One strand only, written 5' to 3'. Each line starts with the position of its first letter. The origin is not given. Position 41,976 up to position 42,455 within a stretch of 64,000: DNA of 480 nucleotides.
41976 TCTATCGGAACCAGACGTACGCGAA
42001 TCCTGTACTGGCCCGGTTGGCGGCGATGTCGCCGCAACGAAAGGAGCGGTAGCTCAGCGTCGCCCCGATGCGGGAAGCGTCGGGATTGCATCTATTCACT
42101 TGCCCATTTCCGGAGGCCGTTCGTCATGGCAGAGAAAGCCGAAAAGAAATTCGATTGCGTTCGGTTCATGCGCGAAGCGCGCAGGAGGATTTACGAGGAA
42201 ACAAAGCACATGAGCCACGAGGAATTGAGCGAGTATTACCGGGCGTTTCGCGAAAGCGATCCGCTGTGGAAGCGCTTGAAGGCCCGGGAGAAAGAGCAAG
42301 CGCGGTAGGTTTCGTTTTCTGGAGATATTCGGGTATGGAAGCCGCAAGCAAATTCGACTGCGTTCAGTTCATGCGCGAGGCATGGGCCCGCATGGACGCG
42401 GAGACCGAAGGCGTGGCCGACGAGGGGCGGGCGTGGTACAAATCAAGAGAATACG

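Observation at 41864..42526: Tandem triplication of an unrecognised ~60-aa protein family (K-F-D-C-V-x-[FY]-x-R-E ... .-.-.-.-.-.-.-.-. ... Y)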

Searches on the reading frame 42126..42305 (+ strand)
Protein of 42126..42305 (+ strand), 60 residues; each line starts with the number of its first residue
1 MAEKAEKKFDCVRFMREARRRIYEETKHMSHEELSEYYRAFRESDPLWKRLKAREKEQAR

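Call 5: search_protein_families(library=pfam, proteins=[window:42126-42305:+], max_evalue=1)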
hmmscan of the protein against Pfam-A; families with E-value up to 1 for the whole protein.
window:42126-42305:+ (60 aa): 0 families

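Call 6: search_protein_families(library=ncbifam, proteins=[window:42126-42305:+], max_evalue=1)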
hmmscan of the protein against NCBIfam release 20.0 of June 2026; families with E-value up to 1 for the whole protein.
window:42126-42305:+ (60 aa): 0 families

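Call 21: find_related_loci(query=A2, collection=genome_contigs, flank=5000)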
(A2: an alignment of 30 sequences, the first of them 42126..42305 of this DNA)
Query A2 (60 aa) in genome_contigs; peptide patterns used: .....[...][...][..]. (x = any residue, [..] = any of these).
38 stretches matched a pattern; 34 encode a relative of the query (tblastn E <= 1e-3); 34 distinct loci.
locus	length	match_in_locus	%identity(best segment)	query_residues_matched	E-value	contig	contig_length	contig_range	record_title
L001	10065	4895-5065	77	1-57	4e-26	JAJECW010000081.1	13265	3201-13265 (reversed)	MAG: Pseudomonadales bacterium isolate jk18xAbins.44 k141_1354226, whole genome shotgun sequence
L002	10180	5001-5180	70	1-60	9e-26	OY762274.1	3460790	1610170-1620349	MAG: Pseudomonadales bacterium isolate 60585db5-5827-4edb-b4aa-d5af37b5f399 genome assembly, chromosome: 1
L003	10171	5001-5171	75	1-57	1e-25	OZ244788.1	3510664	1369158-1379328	MAG: uncultured Pseudohongiella sp. isolate 557b9bf4-2e8a-47be-828a-ee55f768ebc5 genome assembly, chromosome: 1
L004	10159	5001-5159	83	7-59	1e-25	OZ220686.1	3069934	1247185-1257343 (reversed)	MAG: Rhodothermales bacterium isolate 312d6c01-350c-491a-87ad-f3958f88b76c genome assembly, chromosome: 1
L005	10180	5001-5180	68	1-60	8e-25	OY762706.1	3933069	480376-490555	MAG: Pseudomonadales bacterium isolate de142bf8-e8cc-4dba-9a57-49bc09e2b17e genome assembly, chromosome: 1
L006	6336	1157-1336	58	1-60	2e-20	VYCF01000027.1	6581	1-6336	MAG: Gammaproteobacteria bacterium isolate SB0675_bin_1 NODE_4456_length_6581_cov_30.842629, whole genome shotgun sequen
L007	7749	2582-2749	57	1-56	2e-19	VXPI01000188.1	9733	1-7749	MAG: Gammaproteobacteria bacterium isolate SB0662_bin_52 NODE_5461_length_9733_cov_18.621306, whole genome shotgun seque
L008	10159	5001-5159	53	2-54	2e-13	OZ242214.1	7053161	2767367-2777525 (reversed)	MAG: Candidatus Latescibacterota bacterium isolate f171f34e-caa5-40bf-9919-1f3307ea572d genome assembly, chromosome: 1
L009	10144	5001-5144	52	7-54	2e-13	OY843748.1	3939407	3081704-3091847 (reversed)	MAG: bacterium isolate 9408d56b-0626-48ff-8cc4-40385ffb9045 genome assembly, chromosome: 1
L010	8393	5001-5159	53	2-54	3e-13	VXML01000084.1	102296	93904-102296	MAG: Gemmatimonadetes bacterium isolate SB0661_bin_36 NODE_256_length_102296_cov_80.665868, whole genome shotgun sequenc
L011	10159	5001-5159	55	2-54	5e-13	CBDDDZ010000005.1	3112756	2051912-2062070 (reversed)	MAG: Candidatus Latescibacterota bacterium isolate 2fef8444-24d4-470e-a0f0-8c307ac56c94 genome assembly, contig: contig_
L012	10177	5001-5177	44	2-60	4e-12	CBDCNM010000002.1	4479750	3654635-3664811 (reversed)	MAG: Candidatus Latescibacterota bacterium isolate f150df7c-f474-47d5-8e53-e740a55afba2 genome assembly, contig: contig_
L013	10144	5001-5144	50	7-54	9e-12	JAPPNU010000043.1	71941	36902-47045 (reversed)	MAG: Gemmatimonadota bacterium isolate RHO3_bin_7 NODE_859_length_71941_cov_39.433687, whole genome shotgun sequence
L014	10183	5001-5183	48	2-60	1e-11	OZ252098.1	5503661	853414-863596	MAG: Candidatus Latescibacterota bacterium isolate dbc81076-2b6d-4419-bdf1-4117db584b2d genome assembly, chromosome: 1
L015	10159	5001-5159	49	2-54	3e-11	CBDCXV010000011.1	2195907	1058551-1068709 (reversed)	MAG: Candidatus Latescibacterota bacterium isolate a04b77f4-1c6a-4467-bb03-95175eeb39fb genome assembly, contig: contig_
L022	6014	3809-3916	44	4-39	2e-7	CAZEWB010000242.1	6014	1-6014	MAG TPA_asm: uncultured Bacteroidales bacterium isolate binchicken_co220_80 genome assembly, contig: NODE_8869_length_60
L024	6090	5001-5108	42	4-39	3e-7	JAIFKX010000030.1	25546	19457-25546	MAG: Paludibacter sp. isolate bin_132 scaffold_1372, whole genome shotgun sequence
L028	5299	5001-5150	34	4-53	2e-6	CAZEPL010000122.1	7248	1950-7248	MAG TPA_asm: uncultured Spirochaetaceae bacterium isolate binchicken_co228_579 genome assembly, contig: NODE_16451_lengt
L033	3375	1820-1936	41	4-42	4e-5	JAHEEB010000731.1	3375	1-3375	MAG: Bacteroidetes bacterium isolate Ww25 NODE_32729_length_3375_cov_2.106945, whole genome shotgun sequence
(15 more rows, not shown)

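Call 32: predict_structure(alignment_id=A2)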
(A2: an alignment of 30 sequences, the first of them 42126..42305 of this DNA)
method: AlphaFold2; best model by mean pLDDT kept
length: 60 residues; sequences in the alignment: 30
mean_pLDDT: 88.5   pTM: 0.53
mean pLDDT of the five models: 88.5, 88.4, 88.4, 88.3, 86.9
residues with pLDDT >= 90: 43; 70-90: 11; 50-70: 5; < 50: 1
segments of 3 or more residues with pLDDT < 50: none
pLDDT, mean of each block of 10 residues (from residue 1): 68 95 95 94 90 90
secondary structure, 60 per line:
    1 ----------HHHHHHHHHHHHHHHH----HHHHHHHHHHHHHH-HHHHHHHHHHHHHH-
elements in order: H11-26 H31-44 H46-59

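Call 33: search_protein_families(library=pfam, proteins=[L024:4547-5008:+, L028:4547-5008:+, L033:1366-1824:+, L022:3352-3813:+, L012:5242-5463:+, L013:6208-6432:+, L010:5553-5795:+, L010:5219-5557:+, L001:5723-6043:+, L009:5186-7183:+], max_evalue=0.1)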
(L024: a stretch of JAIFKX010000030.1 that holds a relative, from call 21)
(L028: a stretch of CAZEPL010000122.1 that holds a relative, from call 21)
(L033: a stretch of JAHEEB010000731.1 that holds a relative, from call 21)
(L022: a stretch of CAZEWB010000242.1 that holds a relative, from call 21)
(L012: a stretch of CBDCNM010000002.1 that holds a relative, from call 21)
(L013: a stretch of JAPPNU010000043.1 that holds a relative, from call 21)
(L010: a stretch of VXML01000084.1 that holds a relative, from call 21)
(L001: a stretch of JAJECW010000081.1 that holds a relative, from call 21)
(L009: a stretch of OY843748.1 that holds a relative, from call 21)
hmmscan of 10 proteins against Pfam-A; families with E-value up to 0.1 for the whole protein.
L024:4547-5008:+ (154 aa): 3 families
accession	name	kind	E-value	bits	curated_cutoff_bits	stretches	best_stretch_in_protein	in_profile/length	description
PF01850.27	PIN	-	7.7e-06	27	23.6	1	6-111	1-108/120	PIN domain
PF16289.11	PIN_12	-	0.0026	18.6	32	1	6-73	1-67/172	PIN domain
PF13470.12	PIN_3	-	0.0077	17.5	27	1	5-117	1-115/115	PIN domain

L028:4547-5008:+ (154 aa): 2 families
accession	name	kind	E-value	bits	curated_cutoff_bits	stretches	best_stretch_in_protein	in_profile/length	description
PF13470.12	PIN_3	-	8.6e-06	27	27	1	6-117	2-115/115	PIN domain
PF01850.27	PIN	-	0.00045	21.2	23.6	1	6-111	1-108/120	PIN domain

L033:1366-1824:+ (153 aa): 4 families
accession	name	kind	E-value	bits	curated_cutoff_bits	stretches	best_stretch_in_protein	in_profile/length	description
PF01850.27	PIN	-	8.4e-08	33.3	23.6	1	6-111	1-108/120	PIN domain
PF16289.11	PIN_12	-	0.00031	21.6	32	1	6-56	1-52/172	PIN domain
PF13470.12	PIN_3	-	0.0045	18.2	27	1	5-117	1-115/115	PIN domain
PF00462.30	Glutaredoxin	-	0.0045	17.6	22.9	1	55-91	14-47/60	Glutaredoxin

L022:3352-3813:+ (154 aa): 4 families
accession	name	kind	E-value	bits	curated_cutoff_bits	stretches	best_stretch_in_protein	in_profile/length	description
PF01850.27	PIN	-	8.7e-08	33.2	23.6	1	6-112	1-108/120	PIN domain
PF13470.12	PIN_3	-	5.6e-05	24.4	27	1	5-118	1-115/115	PIN domain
PF16289.11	PIN_12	-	0.00016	22.5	32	1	6-70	1-77/172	PIN domain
PF13310.11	Virulence_RhuM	-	0.043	13.5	33.7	1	18-90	107-177/252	Virulence protein RhuM family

L012:5242-5463:+ (74 aa): 0 families

L013:6208-6432:+ (75 aa): 0 families

L010:5553-5795:+ (81 aa): 0 families

L010:5219-5557:+ (113 aa): 3 families
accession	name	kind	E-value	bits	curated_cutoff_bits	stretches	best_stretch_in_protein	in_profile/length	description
PF04255.20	DUF433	-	3.6e-19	68.8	23.6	1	12-67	1-56/56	Protein of unknown function (DUF433)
PF23067.1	MG280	-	0.038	14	27.4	1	63-92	38-67/259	Uncharacterised protein MG280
PF17393.7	DUF5402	-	0.069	13.6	25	0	30-98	49-112/120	Family of unknown function (DUF5402)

L001:5723-6043:+ (107 aa): 0 families

L009:5186-7183:+ (666 aa): 2 families
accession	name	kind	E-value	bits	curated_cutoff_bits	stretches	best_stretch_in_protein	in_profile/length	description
PF03235.19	GmrSD_N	-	2.2e-35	123.1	33.2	1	69-282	3-198/199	GmrSD restriction endonuclease, N-terminal domain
PF07510.16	GmrSD_C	-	3.3e-10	40.4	23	1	495-645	11-133/138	GmrSD restriction endonucleases, C-terminal domain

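Call 34: search_protein_families(library=ncbifam, proteins=[L024:4547-5008:+, L028:4547-5008:+, L033:1366-1824:+, L022:3352-3813:+, L012:5242-5463:+, L013:6208-6432:+, L010:5553-5795:+, L010:5219-5557:+, L001:5723-6043:+, L009:5186-7183:+], max_evalue=0.1)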
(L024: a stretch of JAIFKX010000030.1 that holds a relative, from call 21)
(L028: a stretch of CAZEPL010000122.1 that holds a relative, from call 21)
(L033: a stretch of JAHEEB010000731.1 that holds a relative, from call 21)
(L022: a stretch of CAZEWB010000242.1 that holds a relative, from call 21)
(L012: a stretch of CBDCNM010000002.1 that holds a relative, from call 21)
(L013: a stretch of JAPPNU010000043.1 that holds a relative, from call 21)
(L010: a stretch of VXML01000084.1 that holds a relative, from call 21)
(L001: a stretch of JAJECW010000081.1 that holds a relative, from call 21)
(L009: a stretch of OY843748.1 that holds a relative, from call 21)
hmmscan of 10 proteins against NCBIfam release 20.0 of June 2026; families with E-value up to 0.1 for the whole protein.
L024:4547-5008:+ (154 aa): 0 families

L028:4547-5008:+ (154 aa): 0 families

L033:1366-1824:+ (153 aa): 1 family
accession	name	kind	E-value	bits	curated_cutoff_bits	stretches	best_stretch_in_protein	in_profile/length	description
NF047959.1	TA_toxin_VapC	equivalog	0.0064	16.6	80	1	6-121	1-121/125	type II toxin-antitoxin system VapC family toxin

L022:3352-3813:+ (154 aa): 4 families
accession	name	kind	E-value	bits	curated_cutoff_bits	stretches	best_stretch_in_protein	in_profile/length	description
NF047959.1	TA_toxin_VapC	equivalog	0.0004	20.5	80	1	6-123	1-122/125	type II toxin-antitoxin system VapC family toxin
NF041464.1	HelD_BACSU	equivalog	0.0053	14.7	419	1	20-83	448-512/779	RNA polymerase recycling motor HelD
NF041811.1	Avs1c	equivalog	0.024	14.8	70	1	19-53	8-42/63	AVAST type 1 anti-phage system protein Avs1c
NF038018.1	qmoC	equivalog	0.044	13.2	300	1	5-123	120-239/360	quinone-interacting membrane-bound oxidoreductase complex subunit QmoC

L012:5242-5463:+ (74 aa): 0 families

L013:6208-6432:+ (75 aa): 0 families

L010:5553-5795:+ (81 aa): 0 families

L010:5219-5557:+ (113 aa): 2 families
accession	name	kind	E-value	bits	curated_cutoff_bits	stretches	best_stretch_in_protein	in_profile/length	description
NF040682.1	PorA_Arch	equivalog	0.02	13.8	550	1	61-109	211-259/387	pyruvate synthase subunit PorA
TIGR00996.1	Mtu_fam_mce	paralog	0.06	12.5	140.5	1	9-90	99-185/291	MCE family protein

L001:5723-6043:+ (107 aa): 0 families

L009:5186-7183:+ (666 aa): 0 families

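Call 41: fold_search(model_id=the predicted structure, library=pdb)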
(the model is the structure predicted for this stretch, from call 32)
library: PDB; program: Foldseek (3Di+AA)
matches with E <= 10: 0; with E <= 0.001: 0
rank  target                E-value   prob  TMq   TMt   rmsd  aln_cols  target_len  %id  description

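Call 43: search_protein_families(library=padloc, proteins=[window:42126-42305:+, L024:4547-5008:+, L024:4998-5141:+, L012:5242-5463:+], max_evalue=0.01)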
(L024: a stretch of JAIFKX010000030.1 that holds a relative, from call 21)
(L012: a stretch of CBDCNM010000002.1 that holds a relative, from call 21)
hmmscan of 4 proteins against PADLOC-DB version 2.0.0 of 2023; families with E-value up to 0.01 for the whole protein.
window:42126-42305:+ (60 aa): 0 families

L024:4547-5008:+ (154 aa): 1 family
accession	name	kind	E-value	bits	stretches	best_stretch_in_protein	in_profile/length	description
PDLC00807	Cyclase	-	0.00093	16.4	1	23-95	265-335/342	oligonucleotide-cyclase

L024:4998-5141:+ (48 aa): 0 families

L012:5242-5463:+ (74 aa): 0 families

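Call 50: find_related_loci(query=A2, collection=viral_contigs, flank=4000)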
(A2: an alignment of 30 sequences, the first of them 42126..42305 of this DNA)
Query A2 (60 aa) in viral_contigs; peptide patterns used: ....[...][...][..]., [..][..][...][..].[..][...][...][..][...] (x = any residue, [..] = any of these).
21 stretches matched a pattern, but none encodes a relative of the query by tblastn (E <= 1e-3).

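Call 54: search_solved_structures(query=A2, max_evalue=10)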
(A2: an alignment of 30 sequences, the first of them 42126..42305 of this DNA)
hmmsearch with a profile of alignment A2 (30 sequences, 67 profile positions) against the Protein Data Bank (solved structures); distinct sequences matched with E-value up to 10: 3.
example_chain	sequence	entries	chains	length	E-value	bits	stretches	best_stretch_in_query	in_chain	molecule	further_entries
1yb3_A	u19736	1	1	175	0.18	15.3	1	18-53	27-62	hypothetical protein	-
3trt_A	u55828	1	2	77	0.36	14.3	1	9-55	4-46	Vimentin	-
7bc4_A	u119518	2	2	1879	1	12.9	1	7-52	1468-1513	Fatty acid synthase subunit alpha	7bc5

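Call 55: search_solved_structures(query=L024:4547-5008:+, max_evalue=1)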
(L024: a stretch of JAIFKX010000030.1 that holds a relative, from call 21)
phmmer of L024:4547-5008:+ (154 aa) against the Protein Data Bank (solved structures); distinct sequences matched with E-value up to 1: 3.
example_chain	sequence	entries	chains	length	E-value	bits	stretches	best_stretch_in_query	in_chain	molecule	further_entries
6rao_F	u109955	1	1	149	0.13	15.1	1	46-123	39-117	Afp5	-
5njt_Y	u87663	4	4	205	0.21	14.4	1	56-137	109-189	50S ribosomal protein L4 | Large ribosomal subunit protein uL4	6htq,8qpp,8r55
3j3v_E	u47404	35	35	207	0.22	14.4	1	56-137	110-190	50S ribosomal protein L4 | 50S ribosomal protein uL4 | Large ribosomal subunit protein uL4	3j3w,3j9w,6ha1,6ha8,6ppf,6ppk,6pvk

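Call 56: search_solved_structures(query=L012:5242-5463:+, max_evalue=10)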
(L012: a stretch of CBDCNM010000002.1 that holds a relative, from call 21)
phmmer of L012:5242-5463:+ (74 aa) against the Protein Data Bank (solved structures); distinct sequences matched with E-value up to 10: 1.
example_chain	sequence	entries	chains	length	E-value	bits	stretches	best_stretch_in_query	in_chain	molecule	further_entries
8vb3_A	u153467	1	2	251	0.44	14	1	18-54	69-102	Dienelactone hydrolase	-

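Call 59: find_homologous_proteins(query=L012:5242-5463:+, max_evalue=0.001)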
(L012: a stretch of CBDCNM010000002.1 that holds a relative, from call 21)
Query L012:5242-5463:+ (74 aa): 3931 proteins with E <= 0.001 among 3934 candidates; the best 120 are listed.
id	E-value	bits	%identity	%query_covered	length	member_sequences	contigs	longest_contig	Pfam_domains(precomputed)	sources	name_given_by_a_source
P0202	4.3e-35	136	93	92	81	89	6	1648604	-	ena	-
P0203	6.1e-34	133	87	95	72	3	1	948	-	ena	-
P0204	1.7e-33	131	87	95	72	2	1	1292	-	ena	-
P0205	2.2e-32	128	84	95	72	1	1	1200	-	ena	-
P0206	3.6e-32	127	81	95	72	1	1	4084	-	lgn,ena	-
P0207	7.2e-32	126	84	91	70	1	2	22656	-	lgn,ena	-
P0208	1.4e-31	125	84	91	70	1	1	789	-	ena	-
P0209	1.9e-31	125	84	91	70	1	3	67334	-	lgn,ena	-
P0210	2.0e-31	125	90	84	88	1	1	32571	-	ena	-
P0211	4.3e-31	124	84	95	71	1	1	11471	-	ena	-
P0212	4.7e-31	123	83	95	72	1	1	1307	-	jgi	jgi:hypothetical protein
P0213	9.5e-30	119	80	95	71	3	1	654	-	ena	-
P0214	1.2e-28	116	77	95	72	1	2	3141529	-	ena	-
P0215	1.6e-28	115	80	95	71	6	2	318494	-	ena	-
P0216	1.7e-28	115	75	96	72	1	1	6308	-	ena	-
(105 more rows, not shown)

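Call 66: search_dna_similar(query=L024:4547-5008:+, collection=plasmids, mode=protein, max_rows=15)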
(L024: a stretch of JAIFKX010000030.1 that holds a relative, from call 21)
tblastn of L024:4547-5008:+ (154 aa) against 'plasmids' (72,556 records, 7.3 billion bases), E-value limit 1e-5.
Records with a match: 3; places in all: 4; records where one place covers at least 80% of the query: 3.
Best place of each record, by identity: <60% 3.
By first word of the organism name: Leptospira 3.
By predicted mobility (MOB-suite, as given by PLSDB): non-mobilizable 3.
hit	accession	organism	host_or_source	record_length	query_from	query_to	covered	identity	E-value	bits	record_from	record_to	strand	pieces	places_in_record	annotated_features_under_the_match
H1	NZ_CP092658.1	Leptospira kirschneri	Homo sapiens,blood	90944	1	152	99%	45.8%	2e-36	139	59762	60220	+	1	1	hypothetical protein (x2)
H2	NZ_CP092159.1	Leptospira interrogans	Homo sapiens,blood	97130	1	152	99%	45.8%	2e-36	139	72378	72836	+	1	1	hypothetical protein (x2)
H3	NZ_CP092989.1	Leptospira interrogans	Homo sapiens,blood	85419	5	152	96%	46.6%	4e-37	140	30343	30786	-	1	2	type II toxin-antitoxin system VapC family toxin | hypothetical protein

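Call 67: search_dna_similar(query=L024:4547-5008:+, collection=phages, mode=protein, max_rows=10)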
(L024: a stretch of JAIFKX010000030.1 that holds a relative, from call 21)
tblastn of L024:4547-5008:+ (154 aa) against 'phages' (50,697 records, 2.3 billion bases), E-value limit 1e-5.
No match.

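Call 68: get_annotated_region(hit=H3, flank=2500)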
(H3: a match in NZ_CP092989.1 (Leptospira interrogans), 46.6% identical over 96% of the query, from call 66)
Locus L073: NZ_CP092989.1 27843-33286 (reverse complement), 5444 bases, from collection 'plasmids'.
description: Leptospira interrogans strain FMAS_KG2 plasmid pLiSL47, complete sequence
organism: Leptospira interrogans (NCBI taxid 173)
taxonomy: Bacteria; Spirochaetota; Spirochaetia; Leptospirales; Leptospiraceae; Leptospira; Leptospira interrogans
host: -; source: Homo sapiens,blood; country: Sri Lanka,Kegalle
typing (MOB-suite, as given by PLSDB): non-mobilizable; replicon rep_cluster_216
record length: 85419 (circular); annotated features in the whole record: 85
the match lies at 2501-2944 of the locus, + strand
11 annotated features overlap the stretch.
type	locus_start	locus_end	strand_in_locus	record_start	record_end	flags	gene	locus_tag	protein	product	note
CDS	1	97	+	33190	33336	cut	-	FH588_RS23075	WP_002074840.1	hypothetical protein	-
CDS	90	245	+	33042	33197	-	-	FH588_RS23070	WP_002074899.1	hypothetical protein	-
CDS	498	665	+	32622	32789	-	-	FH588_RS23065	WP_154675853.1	hypothetical protein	-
CDS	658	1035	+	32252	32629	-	-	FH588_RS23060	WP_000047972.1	DUF736 family protein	-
CDS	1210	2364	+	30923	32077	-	-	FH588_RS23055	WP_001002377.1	replication initiation factor domain-containing protein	GO:0006270 - DNA replication initiation [Evidence IEA]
CDS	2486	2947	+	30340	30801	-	-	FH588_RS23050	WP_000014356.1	type II toxin-antitoxin system VapC family toxin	-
CDS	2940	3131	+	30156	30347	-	-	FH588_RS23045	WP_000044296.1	hypothetical protein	-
CDS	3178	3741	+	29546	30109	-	-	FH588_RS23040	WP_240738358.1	hypothetical protein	-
CDS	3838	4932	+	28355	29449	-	-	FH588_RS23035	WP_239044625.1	hypothetical protein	-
CDS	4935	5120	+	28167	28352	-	-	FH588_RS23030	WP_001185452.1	hypothetical protein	-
CDS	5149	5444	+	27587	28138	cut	-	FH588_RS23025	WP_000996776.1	hypothetical protein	-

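Call 93: fold_search(model_id=the predicted structure, library=viral)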
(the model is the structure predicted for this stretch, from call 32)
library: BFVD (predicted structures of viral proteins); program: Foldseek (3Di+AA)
matches with E <= 10: 4; with E <= 0.001: 0
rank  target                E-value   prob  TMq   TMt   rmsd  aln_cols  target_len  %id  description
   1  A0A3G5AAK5            4.6e+00  0.10  0.32  0.32   7.6        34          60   24  Uncharacterized protein [Hyperionvirus sp.]
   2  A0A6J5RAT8            5.4e+00  0.08  0.38  0.40   8.7        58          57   19  Uncharacterized protein [uncultured Caudovirales phage]
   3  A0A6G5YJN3            8.7e+00  0.05  0.31  0.19   8.3        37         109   22  (no name in the UniProt tables at hand)
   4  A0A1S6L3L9            9.4e+00  0.01  0.23  0.19   9.6        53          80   21  Uncharacterized protein [Erwinia phage vB_EamM_Yoloswag]
